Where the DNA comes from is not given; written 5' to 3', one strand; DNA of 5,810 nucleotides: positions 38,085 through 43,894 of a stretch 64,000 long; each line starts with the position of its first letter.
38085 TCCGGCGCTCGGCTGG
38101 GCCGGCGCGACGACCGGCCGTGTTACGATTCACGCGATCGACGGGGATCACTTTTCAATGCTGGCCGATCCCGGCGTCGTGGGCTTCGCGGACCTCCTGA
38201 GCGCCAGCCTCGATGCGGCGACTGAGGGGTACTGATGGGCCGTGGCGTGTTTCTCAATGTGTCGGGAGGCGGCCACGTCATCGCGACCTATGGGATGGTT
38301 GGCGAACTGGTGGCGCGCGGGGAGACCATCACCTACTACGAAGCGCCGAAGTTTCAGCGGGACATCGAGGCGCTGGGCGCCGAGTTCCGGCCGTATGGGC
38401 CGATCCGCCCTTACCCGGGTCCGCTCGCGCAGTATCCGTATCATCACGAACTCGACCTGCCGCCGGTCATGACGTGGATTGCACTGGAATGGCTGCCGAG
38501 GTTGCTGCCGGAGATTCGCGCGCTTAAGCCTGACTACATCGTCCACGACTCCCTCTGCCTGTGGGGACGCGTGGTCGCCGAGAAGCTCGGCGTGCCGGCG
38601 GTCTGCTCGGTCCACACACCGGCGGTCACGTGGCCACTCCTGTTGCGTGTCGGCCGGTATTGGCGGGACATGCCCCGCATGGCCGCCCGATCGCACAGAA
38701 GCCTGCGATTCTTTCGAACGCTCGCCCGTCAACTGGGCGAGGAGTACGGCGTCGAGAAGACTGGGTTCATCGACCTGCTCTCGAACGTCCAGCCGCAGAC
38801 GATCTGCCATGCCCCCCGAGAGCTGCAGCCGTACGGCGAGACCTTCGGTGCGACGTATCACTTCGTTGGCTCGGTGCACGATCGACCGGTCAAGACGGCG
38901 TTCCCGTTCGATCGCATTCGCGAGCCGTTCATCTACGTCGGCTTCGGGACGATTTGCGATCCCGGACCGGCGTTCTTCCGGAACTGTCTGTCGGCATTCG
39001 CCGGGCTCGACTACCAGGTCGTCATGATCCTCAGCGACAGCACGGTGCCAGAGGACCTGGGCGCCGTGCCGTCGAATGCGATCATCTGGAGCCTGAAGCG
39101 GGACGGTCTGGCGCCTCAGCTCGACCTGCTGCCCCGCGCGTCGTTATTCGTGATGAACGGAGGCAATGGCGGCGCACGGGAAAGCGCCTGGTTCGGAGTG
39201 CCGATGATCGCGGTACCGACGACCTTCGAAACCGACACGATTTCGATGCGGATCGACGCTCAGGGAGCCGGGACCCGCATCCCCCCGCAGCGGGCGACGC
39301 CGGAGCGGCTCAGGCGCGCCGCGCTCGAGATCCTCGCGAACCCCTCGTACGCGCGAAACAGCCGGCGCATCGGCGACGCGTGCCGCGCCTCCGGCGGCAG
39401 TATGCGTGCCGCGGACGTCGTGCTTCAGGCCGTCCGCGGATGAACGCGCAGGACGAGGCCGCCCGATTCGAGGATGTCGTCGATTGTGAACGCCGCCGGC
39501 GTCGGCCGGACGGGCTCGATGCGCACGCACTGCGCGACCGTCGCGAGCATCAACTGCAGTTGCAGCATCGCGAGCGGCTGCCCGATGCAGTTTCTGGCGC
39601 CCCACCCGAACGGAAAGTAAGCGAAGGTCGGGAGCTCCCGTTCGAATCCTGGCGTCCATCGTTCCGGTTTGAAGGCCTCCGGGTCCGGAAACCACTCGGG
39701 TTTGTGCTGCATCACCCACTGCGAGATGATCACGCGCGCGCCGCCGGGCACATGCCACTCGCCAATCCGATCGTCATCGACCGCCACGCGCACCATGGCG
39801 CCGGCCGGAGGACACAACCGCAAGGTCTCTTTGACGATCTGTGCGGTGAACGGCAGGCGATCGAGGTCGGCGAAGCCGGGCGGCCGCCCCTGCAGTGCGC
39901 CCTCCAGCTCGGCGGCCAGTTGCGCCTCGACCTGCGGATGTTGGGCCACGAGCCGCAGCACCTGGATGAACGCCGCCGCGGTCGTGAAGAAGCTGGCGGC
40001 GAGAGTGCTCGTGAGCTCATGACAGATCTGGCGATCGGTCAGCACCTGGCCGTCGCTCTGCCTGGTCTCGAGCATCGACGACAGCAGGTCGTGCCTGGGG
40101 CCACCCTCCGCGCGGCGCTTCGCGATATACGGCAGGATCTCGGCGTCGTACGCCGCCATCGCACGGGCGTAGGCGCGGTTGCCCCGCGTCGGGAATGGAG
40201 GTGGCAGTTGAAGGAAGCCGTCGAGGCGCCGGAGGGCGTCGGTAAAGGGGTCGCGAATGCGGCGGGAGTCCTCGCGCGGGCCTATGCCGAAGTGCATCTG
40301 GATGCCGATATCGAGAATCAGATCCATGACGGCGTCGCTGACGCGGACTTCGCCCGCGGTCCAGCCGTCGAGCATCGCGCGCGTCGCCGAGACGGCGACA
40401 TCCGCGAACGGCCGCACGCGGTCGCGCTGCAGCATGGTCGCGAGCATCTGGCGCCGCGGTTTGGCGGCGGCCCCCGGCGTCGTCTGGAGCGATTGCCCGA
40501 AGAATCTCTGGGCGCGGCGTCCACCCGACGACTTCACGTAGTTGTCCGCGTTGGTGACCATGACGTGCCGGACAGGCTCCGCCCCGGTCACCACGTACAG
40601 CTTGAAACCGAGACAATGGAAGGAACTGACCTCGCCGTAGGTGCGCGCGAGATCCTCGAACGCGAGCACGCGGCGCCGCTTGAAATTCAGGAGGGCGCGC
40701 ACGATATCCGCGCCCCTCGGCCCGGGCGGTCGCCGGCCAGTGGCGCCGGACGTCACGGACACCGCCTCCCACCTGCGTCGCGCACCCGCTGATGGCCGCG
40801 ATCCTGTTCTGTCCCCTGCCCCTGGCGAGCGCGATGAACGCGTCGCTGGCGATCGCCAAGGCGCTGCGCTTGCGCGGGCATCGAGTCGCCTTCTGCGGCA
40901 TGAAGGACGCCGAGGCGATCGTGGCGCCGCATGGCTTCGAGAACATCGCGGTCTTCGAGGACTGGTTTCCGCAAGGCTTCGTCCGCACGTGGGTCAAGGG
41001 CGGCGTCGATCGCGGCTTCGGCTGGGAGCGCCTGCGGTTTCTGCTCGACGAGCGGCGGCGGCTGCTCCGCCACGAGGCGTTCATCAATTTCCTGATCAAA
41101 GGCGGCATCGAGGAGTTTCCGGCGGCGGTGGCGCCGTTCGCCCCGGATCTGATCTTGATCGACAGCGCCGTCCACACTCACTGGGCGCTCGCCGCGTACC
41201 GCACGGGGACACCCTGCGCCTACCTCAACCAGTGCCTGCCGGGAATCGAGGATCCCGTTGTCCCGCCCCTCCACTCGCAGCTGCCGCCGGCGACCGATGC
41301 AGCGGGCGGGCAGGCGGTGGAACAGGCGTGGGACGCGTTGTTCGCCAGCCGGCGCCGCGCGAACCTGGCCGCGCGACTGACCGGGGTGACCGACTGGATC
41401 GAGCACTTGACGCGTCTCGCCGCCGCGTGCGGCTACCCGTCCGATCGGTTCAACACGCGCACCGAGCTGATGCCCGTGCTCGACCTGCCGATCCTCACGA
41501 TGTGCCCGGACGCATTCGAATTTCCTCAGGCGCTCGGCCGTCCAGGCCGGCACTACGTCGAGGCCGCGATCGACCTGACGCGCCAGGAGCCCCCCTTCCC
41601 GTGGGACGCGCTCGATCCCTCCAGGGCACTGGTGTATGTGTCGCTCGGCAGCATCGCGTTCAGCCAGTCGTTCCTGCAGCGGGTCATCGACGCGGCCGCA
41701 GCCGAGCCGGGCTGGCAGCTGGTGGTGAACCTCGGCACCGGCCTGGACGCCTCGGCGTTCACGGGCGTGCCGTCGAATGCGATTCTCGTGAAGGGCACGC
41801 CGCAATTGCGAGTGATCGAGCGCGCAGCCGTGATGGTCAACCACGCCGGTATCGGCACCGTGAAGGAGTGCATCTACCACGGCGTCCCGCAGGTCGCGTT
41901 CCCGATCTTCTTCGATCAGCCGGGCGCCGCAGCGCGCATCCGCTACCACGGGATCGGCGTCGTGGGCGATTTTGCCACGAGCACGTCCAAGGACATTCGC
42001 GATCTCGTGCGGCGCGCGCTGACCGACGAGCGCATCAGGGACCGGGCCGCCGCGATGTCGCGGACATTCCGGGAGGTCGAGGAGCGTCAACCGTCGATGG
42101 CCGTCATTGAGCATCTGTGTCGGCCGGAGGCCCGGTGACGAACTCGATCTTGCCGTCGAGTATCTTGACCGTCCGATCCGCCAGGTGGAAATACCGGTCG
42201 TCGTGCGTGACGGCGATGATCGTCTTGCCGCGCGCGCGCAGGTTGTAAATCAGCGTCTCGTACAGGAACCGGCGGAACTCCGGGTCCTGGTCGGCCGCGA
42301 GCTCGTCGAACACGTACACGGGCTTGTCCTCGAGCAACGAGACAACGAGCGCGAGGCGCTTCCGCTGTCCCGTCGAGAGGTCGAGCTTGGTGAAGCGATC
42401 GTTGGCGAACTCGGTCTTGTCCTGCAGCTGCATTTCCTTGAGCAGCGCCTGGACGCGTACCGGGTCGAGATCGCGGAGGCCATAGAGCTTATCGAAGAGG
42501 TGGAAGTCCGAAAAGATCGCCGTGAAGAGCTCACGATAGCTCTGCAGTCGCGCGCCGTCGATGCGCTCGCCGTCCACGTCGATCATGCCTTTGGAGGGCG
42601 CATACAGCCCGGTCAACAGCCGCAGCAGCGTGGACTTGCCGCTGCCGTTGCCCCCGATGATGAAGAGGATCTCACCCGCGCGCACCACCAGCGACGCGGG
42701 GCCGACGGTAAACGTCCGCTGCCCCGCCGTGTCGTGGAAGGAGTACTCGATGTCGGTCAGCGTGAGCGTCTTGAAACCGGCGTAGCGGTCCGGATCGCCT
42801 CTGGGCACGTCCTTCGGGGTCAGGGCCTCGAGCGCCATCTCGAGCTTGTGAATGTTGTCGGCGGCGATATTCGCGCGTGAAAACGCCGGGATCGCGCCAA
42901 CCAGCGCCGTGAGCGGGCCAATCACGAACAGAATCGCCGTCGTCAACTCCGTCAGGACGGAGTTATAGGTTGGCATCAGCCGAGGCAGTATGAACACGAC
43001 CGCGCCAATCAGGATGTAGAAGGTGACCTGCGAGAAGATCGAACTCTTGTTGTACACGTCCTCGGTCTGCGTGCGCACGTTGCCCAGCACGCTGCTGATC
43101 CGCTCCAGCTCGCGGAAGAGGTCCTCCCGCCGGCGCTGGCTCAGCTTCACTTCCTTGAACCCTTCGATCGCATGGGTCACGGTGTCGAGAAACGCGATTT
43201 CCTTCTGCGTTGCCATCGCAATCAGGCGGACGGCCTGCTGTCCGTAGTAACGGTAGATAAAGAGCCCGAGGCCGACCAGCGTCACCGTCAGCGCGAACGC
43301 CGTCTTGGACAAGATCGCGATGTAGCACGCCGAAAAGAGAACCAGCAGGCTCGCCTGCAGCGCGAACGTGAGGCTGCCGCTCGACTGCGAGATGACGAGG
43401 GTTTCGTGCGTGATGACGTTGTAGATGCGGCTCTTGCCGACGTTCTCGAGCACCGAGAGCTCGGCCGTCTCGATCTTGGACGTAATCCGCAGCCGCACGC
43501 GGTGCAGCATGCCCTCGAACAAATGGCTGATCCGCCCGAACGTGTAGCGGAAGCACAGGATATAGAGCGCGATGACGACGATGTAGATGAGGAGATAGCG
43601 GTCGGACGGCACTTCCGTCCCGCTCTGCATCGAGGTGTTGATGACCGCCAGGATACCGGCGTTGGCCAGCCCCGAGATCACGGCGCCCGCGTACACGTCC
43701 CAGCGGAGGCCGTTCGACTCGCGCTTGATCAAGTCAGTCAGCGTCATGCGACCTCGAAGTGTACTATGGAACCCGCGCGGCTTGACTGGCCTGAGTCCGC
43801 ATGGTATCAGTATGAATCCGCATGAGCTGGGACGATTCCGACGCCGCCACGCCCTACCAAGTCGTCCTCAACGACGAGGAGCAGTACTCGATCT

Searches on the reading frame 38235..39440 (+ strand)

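Call 7: search_protein_families(library=pfam, proteins=[window:38235-39440:+], max_evalue=0.00001)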
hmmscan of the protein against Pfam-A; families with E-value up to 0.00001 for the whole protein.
window:38235-39440:+ (402 aa): 3 families
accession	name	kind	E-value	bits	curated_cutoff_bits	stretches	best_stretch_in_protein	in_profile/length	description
PF06722.18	EryCIII-like_C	-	3.1e-13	50.3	31.7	1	251-382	3-128/145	Erythromycin biosynthesis protein CIII-like, C-terminal domain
PF00201.24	UDPGT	-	2.8e-07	30.2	19.5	1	293-378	330-417/499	UDP-glucoronosyl and UDP-glucosyl transferase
PF13439.12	Glyco_transf_4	-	5.6e-06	26.9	28.5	0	12-158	2-139/170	Glycosyltransferase Family 4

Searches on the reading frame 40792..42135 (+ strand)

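Call 7: search_protein_families(library=pfam, proteins=[window:40792-42135:+], max_evalue=0.00001)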
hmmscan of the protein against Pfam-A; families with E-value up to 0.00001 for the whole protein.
window:40792-42135:+ (448 aa): 2 families
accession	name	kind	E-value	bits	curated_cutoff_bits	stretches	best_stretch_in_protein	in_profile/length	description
PF00201.24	UDPGT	-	3.6e-14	52.9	19.5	1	277-426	274-422/499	UDP-glucoronosyl and UDP-glucosyl transferase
PF06722.18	EryCIII-like_C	-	9.8e-12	45.5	31.7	1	321-423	24-126/145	Erythromycin biosynthesis protein CIII-like, C-terminal domain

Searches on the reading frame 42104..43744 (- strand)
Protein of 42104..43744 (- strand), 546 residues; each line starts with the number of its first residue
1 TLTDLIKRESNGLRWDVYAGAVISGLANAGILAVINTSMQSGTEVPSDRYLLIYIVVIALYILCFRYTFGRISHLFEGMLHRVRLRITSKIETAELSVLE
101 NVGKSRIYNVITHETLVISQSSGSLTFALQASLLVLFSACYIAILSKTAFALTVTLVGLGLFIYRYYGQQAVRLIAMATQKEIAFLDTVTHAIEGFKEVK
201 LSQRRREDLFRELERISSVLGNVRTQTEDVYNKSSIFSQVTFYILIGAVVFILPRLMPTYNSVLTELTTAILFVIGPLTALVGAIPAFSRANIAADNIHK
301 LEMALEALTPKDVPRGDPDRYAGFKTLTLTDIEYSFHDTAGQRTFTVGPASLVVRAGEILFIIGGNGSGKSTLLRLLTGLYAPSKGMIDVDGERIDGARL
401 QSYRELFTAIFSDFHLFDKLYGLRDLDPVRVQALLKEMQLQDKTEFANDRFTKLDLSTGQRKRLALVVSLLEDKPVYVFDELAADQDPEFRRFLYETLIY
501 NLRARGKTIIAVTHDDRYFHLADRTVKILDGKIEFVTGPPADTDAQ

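Call 69: search_protein_families(library=pfam, proteins=[window:42104-43744:-], max_evalue=0.00001)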
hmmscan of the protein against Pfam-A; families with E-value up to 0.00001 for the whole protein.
window:42104-43744:- (546 aa): 3 families
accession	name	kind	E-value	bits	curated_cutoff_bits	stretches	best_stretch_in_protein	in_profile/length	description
PF00005.33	ABC_tran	-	1.1e-25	91.3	25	1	350-482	4-135/137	ABC transporter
PF13304.12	AAA_21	-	2.3e-12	48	27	1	410-516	179-300/304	AAA domain, putative AbiEii toxin, Type IV TA system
PF02463.25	SMC_N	-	2.3e-07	30.9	40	0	445-529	126-212/220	RecF/RecN/SMC N terminal domain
